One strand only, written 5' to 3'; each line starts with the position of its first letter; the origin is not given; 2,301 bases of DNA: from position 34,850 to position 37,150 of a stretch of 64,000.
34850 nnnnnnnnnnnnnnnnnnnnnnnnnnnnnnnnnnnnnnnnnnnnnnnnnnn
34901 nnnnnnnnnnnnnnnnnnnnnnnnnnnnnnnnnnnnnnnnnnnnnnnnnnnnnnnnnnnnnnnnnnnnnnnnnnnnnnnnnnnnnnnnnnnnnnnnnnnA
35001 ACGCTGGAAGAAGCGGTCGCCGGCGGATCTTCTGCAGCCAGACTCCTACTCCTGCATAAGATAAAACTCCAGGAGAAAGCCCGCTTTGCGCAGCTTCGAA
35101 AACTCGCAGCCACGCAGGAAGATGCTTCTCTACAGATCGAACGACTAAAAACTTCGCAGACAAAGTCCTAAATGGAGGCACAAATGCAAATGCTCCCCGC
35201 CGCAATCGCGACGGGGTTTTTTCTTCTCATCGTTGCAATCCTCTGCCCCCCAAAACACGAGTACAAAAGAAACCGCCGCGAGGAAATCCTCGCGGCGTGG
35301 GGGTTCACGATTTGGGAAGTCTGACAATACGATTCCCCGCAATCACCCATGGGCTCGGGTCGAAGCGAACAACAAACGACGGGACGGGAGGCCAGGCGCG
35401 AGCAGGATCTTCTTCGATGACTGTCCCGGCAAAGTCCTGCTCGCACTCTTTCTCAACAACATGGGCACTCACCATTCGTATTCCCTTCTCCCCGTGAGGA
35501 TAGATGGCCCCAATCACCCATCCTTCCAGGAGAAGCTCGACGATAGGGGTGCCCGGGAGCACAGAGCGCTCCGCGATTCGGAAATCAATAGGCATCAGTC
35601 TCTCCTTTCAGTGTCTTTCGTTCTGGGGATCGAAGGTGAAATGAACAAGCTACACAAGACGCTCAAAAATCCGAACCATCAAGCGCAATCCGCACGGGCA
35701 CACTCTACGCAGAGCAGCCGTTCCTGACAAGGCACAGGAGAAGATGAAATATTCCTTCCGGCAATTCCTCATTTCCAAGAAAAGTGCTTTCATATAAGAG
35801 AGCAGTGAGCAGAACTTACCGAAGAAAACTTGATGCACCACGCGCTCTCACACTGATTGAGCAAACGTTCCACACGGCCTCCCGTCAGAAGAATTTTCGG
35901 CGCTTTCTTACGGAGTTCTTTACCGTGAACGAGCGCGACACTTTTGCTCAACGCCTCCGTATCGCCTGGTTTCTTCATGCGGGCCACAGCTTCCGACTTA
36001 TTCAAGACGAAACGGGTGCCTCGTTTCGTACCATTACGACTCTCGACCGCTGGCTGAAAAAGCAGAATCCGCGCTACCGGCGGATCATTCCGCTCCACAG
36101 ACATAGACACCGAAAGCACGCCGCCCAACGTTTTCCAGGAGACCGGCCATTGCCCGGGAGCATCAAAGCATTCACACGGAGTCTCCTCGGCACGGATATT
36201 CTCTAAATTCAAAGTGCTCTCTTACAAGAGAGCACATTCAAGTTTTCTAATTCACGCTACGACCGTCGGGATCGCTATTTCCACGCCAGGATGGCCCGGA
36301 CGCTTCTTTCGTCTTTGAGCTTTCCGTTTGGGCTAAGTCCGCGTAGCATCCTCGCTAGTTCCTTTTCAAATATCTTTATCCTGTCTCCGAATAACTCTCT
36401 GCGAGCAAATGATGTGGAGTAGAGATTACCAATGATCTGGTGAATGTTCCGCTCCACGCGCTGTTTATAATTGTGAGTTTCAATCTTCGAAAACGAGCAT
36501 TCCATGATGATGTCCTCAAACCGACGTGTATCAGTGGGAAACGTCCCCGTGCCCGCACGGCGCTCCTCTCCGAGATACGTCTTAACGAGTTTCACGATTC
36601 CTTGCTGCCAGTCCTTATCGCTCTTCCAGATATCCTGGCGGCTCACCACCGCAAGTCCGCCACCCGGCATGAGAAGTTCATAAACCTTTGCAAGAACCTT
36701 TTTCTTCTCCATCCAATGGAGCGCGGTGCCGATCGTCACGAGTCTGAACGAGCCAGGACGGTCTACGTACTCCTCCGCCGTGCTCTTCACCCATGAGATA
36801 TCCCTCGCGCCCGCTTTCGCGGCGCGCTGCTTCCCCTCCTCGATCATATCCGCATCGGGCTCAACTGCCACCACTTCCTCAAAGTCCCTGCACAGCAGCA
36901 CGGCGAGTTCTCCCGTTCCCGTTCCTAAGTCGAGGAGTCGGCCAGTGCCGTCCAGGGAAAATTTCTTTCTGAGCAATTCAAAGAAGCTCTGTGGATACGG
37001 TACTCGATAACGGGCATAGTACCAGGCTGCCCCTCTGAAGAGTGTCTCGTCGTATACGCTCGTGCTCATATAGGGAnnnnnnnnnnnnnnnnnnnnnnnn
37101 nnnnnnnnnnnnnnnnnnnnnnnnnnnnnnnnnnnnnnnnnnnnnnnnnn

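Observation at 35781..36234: TrpR/YerC-like regulator gene bracketed by palindromic 24-nt repeats that each contain its start codon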

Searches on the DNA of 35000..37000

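Call 47: search_rna_families(source=window, start=35000, end=37000, threshold=evalue, max_evalue=1)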
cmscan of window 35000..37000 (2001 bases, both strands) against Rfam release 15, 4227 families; matches with E-value up to 1: 0.
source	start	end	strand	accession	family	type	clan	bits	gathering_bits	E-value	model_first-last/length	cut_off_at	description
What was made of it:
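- Tried and rejected: Rfam scan of 35000-37000 at E up to 1: no hit (call 47).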
